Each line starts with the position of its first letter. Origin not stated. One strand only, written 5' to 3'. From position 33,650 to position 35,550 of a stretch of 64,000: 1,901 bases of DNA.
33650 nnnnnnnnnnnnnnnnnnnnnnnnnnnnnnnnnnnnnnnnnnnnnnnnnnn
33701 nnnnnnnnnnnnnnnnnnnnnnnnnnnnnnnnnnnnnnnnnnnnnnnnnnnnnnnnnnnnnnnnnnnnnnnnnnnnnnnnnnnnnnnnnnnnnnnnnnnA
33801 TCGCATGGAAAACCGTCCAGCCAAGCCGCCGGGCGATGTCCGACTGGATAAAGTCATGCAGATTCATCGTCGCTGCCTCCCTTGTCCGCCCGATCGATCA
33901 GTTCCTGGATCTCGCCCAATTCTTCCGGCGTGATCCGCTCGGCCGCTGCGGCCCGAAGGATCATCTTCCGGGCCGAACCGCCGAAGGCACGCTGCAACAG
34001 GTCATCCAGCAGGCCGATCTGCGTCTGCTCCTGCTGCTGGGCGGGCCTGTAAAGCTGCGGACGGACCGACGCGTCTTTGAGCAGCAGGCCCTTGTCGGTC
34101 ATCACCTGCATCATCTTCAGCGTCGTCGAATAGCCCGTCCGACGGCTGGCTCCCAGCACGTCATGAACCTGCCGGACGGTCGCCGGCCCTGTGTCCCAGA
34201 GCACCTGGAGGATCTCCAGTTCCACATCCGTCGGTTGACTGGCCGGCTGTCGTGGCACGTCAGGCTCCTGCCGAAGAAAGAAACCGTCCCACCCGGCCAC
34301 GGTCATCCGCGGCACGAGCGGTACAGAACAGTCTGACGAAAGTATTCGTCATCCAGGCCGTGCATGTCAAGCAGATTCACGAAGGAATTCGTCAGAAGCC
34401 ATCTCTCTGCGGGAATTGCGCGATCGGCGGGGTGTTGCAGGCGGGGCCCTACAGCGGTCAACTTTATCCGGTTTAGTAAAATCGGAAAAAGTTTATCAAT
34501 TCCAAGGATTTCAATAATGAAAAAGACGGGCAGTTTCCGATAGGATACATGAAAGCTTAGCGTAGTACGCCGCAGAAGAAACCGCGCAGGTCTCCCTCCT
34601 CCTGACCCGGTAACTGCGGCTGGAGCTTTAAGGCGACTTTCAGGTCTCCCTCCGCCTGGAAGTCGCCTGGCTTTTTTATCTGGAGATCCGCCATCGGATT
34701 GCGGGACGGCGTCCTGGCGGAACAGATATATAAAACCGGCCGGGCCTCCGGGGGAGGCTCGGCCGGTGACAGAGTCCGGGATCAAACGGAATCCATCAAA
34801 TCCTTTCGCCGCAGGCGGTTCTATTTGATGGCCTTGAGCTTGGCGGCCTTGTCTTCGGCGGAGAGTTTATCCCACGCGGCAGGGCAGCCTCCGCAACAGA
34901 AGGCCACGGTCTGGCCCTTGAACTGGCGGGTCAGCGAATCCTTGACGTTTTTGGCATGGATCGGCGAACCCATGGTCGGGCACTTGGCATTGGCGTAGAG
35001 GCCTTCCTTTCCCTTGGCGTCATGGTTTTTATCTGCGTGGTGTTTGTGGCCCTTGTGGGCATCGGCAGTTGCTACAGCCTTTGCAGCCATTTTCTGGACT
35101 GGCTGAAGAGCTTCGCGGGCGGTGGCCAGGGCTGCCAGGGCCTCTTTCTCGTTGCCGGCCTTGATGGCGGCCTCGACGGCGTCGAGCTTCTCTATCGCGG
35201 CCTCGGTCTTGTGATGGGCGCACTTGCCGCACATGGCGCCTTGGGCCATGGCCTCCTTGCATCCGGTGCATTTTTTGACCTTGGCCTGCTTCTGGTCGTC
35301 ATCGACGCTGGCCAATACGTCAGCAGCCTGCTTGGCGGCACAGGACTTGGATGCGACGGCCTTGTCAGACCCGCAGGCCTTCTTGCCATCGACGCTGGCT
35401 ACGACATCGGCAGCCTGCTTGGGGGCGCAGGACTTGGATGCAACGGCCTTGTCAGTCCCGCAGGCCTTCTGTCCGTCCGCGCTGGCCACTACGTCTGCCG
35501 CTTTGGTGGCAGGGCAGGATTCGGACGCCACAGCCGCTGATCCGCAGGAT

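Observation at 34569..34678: Candidate novel sRNA displaying two identical anti-Shine-Dalgarno loops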

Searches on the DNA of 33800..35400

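Call 3: search_rna_families(source=window, start=33800, end=35400, threshold=evalue, max_evalue=10, show_alignments=3)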
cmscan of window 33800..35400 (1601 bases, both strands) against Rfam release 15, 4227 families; matches with E-value up to 10: 7.
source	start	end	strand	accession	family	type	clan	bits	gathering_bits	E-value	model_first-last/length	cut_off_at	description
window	34553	34677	+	RF02870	ncS035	Gene; sRNA;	-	23.5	79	0.0074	1-168/168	no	Burkholderia sRNA 35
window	34579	34670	+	RF02344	ar14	Gene; sRNA;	-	18.3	58.8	1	1-123/123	no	Alphaproteobacterial ar14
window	34735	34767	+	RF02828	Scr3920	Gene; sRNA;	-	18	88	1.3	86-120/125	no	Streptomyces RNA 3920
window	34733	34769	+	RF03941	mir-3158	Gene; miRNA;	-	17.2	97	7.7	1-81/81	no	mir-3158 microRNA precursor family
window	35284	35306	-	RF01647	ceN61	Gene; snRNA; snoRNA; CD-box;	-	16.7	60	2.6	1-72/72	no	Caenorhabditis snoRNA ceN61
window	35363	35384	-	RF01138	sR23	Gene; snRNA; snoRNA; CD-box;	-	11.7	45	6.8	32-54/54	no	Small nucleolar RNA sR23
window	34714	34861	-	RF02225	sX6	Gene; sRNA;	-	10.1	40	8.1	1-342/342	no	Proteobacterial sRNA sX6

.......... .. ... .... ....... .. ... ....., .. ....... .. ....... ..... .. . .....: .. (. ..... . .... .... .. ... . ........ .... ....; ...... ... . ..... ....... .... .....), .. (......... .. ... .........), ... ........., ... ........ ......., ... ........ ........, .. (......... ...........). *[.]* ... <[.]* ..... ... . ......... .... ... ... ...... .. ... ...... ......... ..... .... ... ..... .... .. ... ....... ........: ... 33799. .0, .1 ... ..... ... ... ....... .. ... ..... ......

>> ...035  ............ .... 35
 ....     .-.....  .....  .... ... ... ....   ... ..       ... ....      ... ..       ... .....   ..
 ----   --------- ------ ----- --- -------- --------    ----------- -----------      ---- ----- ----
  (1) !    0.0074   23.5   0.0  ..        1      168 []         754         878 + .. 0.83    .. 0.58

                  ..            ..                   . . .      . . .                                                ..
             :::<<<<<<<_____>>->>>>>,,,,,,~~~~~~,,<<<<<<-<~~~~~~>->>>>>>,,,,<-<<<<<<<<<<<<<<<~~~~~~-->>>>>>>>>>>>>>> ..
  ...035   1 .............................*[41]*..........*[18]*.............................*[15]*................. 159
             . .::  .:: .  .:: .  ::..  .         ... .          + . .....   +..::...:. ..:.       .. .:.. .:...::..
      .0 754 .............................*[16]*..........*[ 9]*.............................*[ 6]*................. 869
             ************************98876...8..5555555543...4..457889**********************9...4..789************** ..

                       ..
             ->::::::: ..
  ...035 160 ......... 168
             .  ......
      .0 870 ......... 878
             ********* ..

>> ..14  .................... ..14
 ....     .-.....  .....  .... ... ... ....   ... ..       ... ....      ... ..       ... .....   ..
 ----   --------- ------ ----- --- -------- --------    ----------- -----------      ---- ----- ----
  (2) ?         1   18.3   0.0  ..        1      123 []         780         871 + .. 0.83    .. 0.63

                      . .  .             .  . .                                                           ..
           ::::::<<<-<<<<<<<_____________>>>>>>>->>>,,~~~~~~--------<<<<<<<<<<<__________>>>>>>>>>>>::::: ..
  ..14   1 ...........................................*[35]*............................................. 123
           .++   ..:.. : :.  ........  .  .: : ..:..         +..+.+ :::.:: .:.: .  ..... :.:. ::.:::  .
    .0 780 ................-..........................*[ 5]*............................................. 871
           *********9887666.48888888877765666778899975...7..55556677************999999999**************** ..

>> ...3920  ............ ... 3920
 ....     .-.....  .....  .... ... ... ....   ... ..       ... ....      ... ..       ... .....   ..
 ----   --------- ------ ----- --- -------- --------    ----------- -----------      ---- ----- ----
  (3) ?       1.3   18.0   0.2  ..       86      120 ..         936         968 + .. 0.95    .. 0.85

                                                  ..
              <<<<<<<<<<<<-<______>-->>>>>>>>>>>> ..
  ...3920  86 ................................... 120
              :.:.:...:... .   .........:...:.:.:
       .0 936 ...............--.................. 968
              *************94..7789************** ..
